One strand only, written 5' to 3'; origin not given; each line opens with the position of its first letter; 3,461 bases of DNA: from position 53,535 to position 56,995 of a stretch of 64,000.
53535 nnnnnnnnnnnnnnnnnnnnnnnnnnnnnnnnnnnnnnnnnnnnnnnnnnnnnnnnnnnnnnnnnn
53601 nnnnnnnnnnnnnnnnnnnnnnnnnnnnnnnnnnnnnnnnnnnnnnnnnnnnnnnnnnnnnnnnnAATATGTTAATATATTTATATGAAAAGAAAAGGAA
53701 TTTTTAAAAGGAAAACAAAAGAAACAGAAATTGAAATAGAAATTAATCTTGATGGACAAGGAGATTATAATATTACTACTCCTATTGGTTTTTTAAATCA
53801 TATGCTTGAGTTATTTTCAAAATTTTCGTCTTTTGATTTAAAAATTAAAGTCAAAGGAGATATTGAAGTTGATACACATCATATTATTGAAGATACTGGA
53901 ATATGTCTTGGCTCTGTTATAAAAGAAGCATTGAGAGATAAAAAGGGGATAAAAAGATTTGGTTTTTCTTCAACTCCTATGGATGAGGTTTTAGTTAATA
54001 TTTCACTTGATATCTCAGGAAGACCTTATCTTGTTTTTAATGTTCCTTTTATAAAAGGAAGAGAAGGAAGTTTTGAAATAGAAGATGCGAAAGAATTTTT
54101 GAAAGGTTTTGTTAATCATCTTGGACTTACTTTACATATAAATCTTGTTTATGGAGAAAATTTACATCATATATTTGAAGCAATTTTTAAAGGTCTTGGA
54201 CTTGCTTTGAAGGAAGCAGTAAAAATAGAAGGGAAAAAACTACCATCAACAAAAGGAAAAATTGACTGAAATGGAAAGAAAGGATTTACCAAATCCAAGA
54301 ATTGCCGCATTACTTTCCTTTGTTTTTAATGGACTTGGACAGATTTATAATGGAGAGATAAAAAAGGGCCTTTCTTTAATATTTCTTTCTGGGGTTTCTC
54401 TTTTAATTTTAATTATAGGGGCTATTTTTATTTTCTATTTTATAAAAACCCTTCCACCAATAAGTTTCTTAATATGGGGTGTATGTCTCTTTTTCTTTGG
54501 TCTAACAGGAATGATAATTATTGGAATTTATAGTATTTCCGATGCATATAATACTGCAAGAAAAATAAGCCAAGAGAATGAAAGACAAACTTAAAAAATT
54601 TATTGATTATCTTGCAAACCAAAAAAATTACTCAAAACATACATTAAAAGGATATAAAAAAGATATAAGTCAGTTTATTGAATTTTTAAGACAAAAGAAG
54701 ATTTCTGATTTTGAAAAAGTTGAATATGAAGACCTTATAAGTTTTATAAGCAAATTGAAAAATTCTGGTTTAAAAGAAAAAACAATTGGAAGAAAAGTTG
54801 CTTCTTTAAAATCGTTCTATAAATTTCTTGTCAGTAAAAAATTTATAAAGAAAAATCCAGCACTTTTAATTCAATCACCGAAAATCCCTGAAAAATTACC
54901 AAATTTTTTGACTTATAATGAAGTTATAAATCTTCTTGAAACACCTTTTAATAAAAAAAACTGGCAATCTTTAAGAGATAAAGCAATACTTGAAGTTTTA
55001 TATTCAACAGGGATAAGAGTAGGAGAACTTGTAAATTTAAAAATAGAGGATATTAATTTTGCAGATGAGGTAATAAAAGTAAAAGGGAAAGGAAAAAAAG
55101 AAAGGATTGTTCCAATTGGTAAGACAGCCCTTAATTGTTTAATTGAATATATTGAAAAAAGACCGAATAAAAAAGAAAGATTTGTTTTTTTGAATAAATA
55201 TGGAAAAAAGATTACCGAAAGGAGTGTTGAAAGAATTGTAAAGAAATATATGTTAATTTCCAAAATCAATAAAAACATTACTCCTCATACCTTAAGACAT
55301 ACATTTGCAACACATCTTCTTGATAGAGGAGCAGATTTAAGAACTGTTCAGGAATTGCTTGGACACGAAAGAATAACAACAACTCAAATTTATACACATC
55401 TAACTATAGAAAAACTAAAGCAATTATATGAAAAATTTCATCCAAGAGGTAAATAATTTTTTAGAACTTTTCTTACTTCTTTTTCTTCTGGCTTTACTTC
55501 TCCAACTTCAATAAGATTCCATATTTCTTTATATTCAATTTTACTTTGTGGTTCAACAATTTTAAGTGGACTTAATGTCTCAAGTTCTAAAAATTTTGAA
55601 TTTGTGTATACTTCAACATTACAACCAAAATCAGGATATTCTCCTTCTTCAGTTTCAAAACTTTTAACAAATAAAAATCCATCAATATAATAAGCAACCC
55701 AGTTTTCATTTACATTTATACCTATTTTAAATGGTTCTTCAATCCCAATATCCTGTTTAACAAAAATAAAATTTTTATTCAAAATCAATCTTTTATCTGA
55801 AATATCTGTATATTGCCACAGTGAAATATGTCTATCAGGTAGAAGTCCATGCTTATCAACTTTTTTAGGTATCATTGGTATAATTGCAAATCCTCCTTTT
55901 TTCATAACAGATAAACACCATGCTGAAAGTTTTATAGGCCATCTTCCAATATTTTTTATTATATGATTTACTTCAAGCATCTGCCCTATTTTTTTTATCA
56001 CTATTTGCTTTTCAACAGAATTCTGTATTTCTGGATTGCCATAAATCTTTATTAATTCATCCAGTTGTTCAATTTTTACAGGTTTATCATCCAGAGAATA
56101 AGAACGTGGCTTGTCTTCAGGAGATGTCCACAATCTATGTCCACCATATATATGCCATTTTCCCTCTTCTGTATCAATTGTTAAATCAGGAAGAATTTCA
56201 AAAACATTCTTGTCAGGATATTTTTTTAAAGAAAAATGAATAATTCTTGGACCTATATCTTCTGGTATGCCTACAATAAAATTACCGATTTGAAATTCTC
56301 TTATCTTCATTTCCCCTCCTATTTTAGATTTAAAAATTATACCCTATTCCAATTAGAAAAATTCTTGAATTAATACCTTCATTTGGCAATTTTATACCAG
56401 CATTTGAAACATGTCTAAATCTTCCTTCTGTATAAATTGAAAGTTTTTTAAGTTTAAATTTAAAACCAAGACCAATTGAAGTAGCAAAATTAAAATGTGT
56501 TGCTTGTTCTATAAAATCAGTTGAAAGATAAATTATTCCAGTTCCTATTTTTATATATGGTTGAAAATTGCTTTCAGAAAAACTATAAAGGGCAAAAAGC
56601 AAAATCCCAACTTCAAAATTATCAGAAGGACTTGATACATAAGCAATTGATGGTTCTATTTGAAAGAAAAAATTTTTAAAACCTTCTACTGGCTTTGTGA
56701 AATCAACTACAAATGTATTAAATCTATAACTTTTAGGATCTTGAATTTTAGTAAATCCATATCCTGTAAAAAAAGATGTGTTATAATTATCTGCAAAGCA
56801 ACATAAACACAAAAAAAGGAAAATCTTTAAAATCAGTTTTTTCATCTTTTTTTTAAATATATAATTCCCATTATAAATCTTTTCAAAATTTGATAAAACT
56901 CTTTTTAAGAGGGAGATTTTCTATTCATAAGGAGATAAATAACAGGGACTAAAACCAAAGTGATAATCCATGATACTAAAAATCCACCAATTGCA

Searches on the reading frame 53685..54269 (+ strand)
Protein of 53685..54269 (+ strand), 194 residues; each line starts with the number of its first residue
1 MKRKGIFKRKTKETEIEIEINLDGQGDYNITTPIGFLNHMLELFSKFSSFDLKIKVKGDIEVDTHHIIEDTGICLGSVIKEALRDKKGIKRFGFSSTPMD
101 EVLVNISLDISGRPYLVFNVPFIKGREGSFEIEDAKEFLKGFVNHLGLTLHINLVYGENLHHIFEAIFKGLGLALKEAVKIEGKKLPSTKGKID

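Call 24: search_protein_families(library=pfam, max_evalue=0.00001, proteins=[window:53685-54269:+])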
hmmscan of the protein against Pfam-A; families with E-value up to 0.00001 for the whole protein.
window:53685-54269:+ (194 aa): 1 family
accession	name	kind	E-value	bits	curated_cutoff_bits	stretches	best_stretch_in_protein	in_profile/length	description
PF00475.24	IGPD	-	3.2e-58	196.4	27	1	32-175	1-144/144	Imidazoleglycerol-phosphate dehydratase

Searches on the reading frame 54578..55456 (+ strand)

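Call 24: search_protein_families(library=pfam, max_evalue=0.00001, proteins=[window:54578-55456:+])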
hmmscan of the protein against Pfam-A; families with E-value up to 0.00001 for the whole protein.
window:54578-55456:+ (292 aa): 3 families
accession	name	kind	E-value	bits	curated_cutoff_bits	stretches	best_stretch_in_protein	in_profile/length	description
PF00589.27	Phage_integrase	-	1.4e-50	171.9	27.1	1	110-276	2-169/172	Phage integrase family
PF02899.23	Phage_int_SAM_1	-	2.1e-21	76.4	22.3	1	5-88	1-83/83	Phage integrase, N-terminal SAM-like domain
PF13495.12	Phage_int_SAM_4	-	1.3e-09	38.8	27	1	5-88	2-82/85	Phage integrase, N-terminal SAM-like domain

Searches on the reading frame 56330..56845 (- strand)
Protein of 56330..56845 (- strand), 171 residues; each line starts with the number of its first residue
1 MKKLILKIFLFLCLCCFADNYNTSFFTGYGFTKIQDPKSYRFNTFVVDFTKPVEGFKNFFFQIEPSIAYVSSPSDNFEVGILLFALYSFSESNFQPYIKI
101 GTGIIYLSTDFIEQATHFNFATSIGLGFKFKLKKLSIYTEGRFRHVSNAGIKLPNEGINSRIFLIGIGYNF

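Call 24: search_protein_families(library=pfam, max_evalue=0.00001, proteins=[window:56330-56845:-])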
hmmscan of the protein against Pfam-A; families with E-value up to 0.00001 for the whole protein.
window:56330-56845:- (171 aa): 1 family
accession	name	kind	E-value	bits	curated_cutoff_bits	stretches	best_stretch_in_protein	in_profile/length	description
PF09411.16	PagL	-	1.4e-19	71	23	1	63-166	30-134/136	Lipid A 3-O-deacylase (PagL)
